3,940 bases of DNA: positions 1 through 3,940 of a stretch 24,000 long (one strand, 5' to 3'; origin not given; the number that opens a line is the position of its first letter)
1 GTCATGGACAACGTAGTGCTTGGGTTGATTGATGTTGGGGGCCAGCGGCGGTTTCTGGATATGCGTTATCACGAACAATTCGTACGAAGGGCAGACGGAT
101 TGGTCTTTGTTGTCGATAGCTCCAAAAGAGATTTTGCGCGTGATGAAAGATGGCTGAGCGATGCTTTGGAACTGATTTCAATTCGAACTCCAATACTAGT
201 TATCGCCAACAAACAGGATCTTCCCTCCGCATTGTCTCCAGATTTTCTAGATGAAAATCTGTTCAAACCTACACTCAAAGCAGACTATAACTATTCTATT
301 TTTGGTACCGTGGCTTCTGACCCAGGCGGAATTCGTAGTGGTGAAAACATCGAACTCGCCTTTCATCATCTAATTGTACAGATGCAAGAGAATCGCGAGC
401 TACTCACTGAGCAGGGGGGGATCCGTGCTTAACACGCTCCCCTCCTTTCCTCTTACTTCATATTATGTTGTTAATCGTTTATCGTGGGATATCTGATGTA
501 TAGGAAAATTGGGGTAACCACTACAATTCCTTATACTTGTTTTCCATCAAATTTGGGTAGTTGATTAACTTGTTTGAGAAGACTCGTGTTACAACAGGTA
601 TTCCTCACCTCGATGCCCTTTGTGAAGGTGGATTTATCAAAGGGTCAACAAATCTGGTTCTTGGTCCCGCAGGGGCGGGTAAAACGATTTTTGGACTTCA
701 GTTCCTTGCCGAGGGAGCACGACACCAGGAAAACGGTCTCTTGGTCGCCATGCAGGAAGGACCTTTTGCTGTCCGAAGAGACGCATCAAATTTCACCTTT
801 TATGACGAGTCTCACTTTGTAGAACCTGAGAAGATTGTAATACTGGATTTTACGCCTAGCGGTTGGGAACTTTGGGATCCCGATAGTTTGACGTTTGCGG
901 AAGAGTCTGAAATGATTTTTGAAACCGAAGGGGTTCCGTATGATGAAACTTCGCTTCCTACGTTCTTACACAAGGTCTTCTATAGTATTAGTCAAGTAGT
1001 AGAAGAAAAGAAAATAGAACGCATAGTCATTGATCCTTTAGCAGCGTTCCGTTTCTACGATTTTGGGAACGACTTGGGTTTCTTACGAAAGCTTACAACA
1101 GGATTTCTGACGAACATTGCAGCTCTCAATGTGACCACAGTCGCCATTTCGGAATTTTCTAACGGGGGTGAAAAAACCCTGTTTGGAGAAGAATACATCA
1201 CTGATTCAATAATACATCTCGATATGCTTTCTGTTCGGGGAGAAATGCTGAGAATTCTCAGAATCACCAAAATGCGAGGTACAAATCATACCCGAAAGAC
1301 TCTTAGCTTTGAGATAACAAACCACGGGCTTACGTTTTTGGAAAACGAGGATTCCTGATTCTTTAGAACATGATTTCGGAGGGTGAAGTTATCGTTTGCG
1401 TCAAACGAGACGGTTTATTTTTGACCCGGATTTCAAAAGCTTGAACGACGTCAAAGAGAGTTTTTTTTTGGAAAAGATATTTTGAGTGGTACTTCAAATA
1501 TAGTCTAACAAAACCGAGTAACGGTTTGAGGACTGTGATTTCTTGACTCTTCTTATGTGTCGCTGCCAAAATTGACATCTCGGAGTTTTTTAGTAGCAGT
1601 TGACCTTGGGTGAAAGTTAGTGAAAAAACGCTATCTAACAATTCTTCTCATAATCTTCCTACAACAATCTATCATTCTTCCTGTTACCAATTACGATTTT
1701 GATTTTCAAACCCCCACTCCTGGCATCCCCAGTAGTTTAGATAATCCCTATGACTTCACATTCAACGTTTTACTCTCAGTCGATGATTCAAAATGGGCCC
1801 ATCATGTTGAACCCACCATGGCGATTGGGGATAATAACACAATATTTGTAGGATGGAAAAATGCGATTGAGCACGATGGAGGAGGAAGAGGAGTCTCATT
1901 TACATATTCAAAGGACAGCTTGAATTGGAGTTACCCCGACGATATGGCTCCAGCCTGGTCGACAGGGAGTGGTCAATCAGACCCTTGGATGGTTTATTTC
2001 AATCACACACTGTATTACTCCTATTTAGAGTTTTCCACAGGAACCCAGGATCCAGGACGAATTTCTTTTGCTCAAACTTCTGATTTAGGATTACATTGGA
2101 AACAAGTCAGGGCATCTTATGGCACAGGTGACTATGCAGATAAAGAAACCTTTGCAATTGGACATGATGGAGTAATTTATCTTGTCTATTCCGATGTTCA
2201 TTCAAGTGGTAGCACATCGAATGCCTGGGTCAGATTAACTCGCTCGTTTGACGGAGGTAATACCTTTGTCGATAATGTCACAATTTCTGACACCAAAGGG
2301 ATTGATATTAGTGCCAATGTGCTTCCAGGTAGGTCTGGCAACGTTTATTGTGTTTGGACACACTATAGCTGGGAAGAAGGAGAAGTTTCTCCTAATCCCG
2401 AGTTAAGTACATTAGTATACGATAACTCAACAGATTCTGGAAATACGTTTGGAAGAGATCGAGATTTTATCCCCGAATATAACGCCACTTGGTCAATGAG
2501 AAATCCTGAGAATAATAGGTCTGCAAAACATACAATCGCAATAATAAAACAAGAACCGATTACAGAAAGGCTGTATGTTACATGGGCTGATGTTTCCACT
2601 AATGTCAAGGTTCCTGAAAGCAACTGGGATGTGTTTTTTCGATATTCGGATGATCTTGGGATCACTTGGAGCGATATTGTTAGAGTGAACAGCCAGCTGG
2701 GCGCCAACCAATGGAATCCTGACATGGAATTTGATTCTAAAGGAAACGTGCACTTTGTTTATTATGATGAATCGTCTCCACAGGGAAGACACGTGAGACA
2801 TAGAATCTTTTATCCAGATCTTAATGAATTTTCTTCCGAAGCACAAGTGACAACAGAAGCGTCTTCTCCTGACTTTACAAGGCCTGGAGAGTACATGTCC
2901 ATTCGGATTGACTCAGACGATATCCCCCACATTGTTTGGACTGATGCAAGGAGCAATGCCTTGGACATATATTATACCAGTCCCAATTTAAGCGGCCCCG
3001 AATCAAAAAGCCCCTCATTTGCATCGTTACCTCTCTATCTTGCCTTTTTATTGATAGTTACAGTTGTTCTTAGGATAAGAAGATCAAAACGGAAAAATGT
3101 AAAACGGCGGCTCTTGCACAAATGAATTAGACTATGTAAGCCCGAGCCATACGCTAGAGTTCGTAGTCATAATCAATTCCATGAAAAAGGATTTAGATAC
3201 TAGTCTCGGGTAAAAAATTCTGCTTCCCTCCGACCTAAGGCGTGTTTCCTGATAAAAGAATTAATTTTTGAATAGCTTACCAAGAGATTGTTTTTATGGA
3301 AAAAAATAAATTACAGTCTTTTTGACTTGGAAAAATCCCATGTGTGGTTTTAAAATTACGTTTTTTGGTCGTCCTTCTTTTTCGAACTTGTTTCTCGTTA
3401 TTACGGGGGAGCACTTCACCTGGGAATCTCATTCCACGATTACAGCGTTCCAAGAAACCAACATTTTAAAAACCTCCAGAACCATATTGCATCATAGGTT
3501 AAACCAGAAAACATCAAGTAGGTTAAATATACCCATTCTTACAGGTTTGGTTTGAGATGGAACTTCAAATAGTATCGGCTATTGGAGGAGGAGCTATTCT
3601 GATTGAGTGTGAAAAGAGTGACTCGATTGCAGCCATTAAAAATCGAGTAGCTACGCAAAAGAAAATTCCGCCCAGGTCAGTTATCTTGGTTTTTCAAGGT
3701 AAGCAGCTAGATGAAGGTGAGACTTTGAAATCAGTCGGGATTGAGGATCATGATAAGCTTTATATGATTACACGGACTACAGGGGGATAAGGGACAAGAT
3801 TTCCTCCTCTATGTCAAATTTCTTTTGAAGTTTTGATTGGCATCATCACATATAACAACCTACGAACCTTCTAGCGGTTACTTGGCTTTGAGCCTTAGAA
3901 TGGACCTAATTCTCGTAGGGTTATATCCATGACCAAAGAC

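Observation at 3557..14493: Eukaryote-type ubiquitin + ESCRT-I/II/III/Vps4 supercluster embedded in an archaeal chromosome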

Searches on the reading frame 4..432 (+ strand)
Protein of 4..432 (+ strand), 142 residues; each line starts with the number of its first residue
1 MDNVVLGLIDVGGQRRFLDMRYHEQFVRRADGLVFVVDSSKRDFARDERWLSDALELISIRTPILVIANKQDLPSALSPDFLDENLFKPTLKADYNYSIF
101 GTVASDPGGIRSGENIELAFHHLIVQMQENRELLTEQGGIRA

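Call 6: search_protein_families(library=pfam, proteins=[window:4-432:+], max_evalue=0.01)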
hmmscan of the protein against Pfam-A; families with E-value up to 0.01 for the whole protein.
window:4-432:+ (142 aa): 5 families
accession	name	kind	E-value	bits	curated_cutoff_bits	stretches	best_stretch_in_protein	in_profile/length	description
PF00025.27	Arf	-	4.6e-12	46.2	22.3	1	2-113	56-166/174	ADP-ribosylation factor family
PF08477.19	Roc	-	2.3e-06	28.3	27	1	4-72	56-119/119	Ras of Complex, Roc, domain of DAPkinase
PF04670.18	Gtr1_RagA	-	7.5e-06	26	22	1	1-72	45-122/232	Gtr1/RagA G protein conserved region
PF00071.28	Ras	-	3e-05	24.1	21.6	1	3-75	47-118/162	Ras family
PF00009.33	GTP_EFTU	-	0.0021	18.1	26.5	1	4-87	69-147/188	Elongation factor Tu GTP binding domain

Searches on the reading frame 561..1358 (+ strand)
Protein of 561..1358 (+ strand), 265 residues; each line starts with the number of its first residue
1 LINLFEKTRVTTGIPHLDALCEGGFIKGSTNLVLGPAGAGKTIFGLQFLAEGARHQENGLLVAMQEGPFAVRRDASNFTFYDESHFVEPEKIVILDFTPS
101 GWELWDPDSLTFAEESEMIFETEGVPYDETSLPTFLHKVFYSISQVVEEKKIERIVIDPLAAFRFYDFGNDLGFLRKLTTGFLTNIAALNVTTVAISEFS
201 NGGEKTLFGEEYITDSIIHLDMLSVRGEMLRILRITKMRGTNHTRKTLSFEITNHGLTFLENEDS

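Call 6: search_protein_families(library=pfam, proteins=[window:561-1358:+], max_evalue=0.01)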
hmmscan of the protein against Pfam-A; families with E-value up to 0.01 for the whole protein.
window:561-1358:+ (265 aa): 2 families
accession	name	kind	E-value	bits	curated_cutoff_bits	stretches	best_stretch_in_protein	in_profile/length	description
PF06745.19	ATPase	-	6.1e-43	147.3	26.6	1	10-263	1-230/231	KaiC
PF13481.12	AAA_25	-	2.3e-05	24.6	27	1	11-54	16-59/195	AAA domain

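Call 63: find_encoding_contigs(protein=window:561-1358:+, flank=10000, max_places=3)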
Protein window:561-1358:+ (265 aa): 1 contig read that carries it; 1 place shown.
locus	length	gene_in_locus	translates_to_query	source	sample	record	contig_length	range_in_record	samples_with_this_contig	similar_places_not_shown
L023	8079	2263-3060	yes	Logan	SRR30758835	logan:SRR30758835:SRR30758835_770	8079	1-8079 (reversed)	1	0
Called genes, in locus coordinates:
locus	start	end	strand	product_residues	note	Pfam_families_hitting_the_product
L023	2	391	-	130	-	?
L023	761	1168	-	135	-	-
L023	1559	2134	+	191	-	PF00025:Arf, PF09439:SRPRB (weak), PF00071:Ras, PF01926:MMR_HSR1 (faint), PF04670:Gtr1_RagA, PF08477:Roc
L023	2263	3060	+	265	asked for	PF06745:ATPase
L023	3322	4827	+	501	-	-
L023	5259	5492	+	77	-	PF11976:Rad60-SLD, PF00240:ubiquitin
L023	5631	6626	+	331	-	PF00899:ThiF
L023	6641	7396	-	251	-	PF04893:Yip1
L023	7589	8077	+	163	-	?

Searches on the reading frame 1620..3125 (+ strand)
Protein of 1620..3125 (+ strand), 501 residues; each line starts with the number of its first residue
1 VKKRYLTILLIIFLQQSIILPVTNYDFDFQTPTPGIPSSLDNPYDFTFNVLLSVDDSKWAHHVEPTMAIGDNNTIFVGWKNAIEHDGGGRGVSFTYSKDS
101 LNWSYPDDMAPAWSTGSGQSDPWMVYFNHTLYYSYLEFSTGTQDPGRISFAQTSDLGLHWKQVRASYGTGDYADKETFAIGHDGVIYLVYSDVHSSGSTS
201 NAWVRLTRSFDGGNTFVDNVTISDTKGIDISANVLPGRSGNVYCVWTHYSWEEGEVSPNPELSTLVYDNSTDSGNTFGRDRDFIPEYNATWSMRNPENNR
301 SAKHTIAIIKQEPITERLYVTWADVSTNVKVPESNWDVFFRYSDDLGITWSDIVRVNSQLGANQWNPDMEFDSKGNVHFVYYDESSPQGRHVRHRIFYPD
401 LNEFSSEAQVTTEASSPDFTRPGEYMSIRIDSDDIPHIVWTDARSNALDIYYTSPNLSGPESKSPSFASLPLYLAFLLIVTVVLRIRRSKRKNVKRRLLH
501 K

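Call 6: search_protein_families(library=pfam, proteins=[window:1620-3125:+], max_evalue=0.01)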
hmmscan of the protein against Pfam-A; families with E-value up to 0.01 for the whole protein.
window:1620-3125:+ (501 aa): 2 families
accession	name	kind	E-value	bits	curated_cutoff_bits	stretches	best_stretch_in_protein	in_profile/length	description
PF13088.12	BNR_2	-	0.00011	22.1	31.4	0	270-364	87-164/277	BNR repeat-like domain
PF24067.1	Beta-prop_BT_1020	-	0.0052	16.8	27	0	121-165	52-96/236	BT_1020-like, N-terminal beta propeller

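Call 42: search_solved_structures(query=window:1620-3125:+, max_evalue=1)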
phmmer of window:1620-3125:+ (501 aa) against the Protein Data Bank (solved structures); distinct sequences matched with E-value up to 1: 1.
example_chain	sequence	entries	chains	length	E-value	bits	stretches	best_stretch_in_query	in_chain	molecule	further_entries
2v6f_A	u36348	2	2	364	0.12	14.3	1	313-425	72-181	PROGESTERONE 5-BETA-REDUCTASE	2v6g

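Call 64: search_protein_families(library=pfam, proteins=[window:1620-3125:+], max_evalue=5)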
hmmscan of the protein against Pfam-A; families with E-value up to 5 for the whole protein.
window:1620-3125:+ (501 aa): 4 families
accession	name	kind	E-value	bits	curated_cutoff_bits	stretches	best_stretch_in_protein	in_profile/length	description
PF13088.12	BNR_2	-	0.00011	22.1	31.4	2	270-364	87-164/277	BNR repeat-like domain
PF24067.1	Beta-prop_BT_1020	-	0.0052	16.8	27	1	121-165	52-96/236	BT_1020-like, N-terminal beta propeller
PF21471.3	Reelin_subrepeat-B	-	0.042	14.1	27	1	331-368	53-77/127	Reelin subrepeat B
PF02012.26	BNR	-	2.7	8.8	27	1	342-351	2-11/12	BNR/Asp-box repeat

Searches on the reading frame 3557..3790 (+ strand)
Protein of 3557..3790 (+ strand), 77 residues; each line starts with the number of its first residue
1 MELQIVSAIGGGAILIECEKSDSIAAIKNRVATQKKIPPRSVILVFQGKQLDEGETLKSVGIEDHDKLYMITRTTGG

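Call 4: search_protein_families(library=pfam, proteins=[window:3557-3790:+], max_evalue=0.01)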
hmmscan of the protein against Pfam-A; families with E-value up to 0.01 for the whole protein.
window:3557-3790:+ (77 aa): 3 families
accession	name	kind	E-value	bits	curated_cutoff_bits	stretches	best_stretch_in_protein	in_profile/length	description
PF00240.29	ubiquitin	-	2.7e-14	53.1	25.4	1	10-74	7-71/72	Ubiquitin family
PF11976.14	Rad60-SLD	-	2.5e-09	37.3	23.8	1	13-68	12-68/72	Ubiquitin-2 like Rad60 SUMO-like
PF23326.1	UBL_UBAC1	-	0.0074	16.6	27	0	43-73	69-99/109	UBAC1 UBL-like domain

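Call 60: search_solved_structures(query=window:3557-3790:+, max_evalue=0.001, show_alignments=1)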
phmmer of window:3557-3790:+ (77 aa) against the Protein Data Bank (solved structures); distinct sequences matched with E-value up to 0.001: 319 (the best 60 are shown).
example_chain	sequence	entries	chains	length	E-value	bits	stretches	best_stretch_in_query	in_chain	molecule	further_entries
8q7r_U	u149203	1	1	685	1.8e-101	331.6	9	6-77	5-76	Ubiquitin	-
8pql_U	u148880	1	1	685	1.9e-100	328.3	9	6-77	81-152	Ubiquitin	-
8pql_E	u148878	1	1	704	2.7e-100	327.8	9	6-77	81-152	Polyubiquitin-C,Nucleotide exchange factor SIL1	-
7yui_A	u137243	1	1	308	1.4e-46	157.9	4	6-77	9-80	Polyubiquitin-C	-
5b83_A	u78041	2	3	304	1.4e-46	157.9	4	6-77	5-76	tetra ubiquitin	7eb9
5h07_A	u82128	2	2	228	3.8e-35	121.8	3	6-77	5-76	Polyubiquitin-C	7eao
5vix_A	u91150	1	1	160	1.9e-23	84.8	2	6-77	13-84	Polyubiquitin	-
4ksl_D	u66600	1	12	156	3e-23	84.2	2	6-77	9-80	Polyubiquitin-C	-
2zvn_A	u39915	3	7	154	3.2e-23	84.1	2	6-77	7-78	UBC protein | Ubiquitin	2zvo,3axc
7tv4_C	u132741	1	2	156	3.4e-23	84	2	6-77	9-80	Polyubiquitin-C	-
4zqs_A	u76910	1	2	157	3.4e-23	84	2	6-77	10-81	ubiquitin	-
2w9n_A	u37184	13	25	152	3.5e-23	83.9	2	6-77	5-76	UBIQUITIN | Polyubiquitin-C | Polyubiquitin-B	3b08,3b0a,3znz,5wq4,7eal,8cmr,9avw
6n5m_A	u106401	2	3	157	3.6e-23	83.9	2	6-77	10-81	Polyubiquitin-C | Ubiquitin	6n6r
3u30_A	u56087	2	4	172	4.9e-23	83.5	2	6-77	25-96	linear di-ubiquitin | Di-Ubiquitin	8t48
6kbe_G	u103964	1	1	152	9.6e-23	82.5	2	6-77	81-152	Polyubiquitin-C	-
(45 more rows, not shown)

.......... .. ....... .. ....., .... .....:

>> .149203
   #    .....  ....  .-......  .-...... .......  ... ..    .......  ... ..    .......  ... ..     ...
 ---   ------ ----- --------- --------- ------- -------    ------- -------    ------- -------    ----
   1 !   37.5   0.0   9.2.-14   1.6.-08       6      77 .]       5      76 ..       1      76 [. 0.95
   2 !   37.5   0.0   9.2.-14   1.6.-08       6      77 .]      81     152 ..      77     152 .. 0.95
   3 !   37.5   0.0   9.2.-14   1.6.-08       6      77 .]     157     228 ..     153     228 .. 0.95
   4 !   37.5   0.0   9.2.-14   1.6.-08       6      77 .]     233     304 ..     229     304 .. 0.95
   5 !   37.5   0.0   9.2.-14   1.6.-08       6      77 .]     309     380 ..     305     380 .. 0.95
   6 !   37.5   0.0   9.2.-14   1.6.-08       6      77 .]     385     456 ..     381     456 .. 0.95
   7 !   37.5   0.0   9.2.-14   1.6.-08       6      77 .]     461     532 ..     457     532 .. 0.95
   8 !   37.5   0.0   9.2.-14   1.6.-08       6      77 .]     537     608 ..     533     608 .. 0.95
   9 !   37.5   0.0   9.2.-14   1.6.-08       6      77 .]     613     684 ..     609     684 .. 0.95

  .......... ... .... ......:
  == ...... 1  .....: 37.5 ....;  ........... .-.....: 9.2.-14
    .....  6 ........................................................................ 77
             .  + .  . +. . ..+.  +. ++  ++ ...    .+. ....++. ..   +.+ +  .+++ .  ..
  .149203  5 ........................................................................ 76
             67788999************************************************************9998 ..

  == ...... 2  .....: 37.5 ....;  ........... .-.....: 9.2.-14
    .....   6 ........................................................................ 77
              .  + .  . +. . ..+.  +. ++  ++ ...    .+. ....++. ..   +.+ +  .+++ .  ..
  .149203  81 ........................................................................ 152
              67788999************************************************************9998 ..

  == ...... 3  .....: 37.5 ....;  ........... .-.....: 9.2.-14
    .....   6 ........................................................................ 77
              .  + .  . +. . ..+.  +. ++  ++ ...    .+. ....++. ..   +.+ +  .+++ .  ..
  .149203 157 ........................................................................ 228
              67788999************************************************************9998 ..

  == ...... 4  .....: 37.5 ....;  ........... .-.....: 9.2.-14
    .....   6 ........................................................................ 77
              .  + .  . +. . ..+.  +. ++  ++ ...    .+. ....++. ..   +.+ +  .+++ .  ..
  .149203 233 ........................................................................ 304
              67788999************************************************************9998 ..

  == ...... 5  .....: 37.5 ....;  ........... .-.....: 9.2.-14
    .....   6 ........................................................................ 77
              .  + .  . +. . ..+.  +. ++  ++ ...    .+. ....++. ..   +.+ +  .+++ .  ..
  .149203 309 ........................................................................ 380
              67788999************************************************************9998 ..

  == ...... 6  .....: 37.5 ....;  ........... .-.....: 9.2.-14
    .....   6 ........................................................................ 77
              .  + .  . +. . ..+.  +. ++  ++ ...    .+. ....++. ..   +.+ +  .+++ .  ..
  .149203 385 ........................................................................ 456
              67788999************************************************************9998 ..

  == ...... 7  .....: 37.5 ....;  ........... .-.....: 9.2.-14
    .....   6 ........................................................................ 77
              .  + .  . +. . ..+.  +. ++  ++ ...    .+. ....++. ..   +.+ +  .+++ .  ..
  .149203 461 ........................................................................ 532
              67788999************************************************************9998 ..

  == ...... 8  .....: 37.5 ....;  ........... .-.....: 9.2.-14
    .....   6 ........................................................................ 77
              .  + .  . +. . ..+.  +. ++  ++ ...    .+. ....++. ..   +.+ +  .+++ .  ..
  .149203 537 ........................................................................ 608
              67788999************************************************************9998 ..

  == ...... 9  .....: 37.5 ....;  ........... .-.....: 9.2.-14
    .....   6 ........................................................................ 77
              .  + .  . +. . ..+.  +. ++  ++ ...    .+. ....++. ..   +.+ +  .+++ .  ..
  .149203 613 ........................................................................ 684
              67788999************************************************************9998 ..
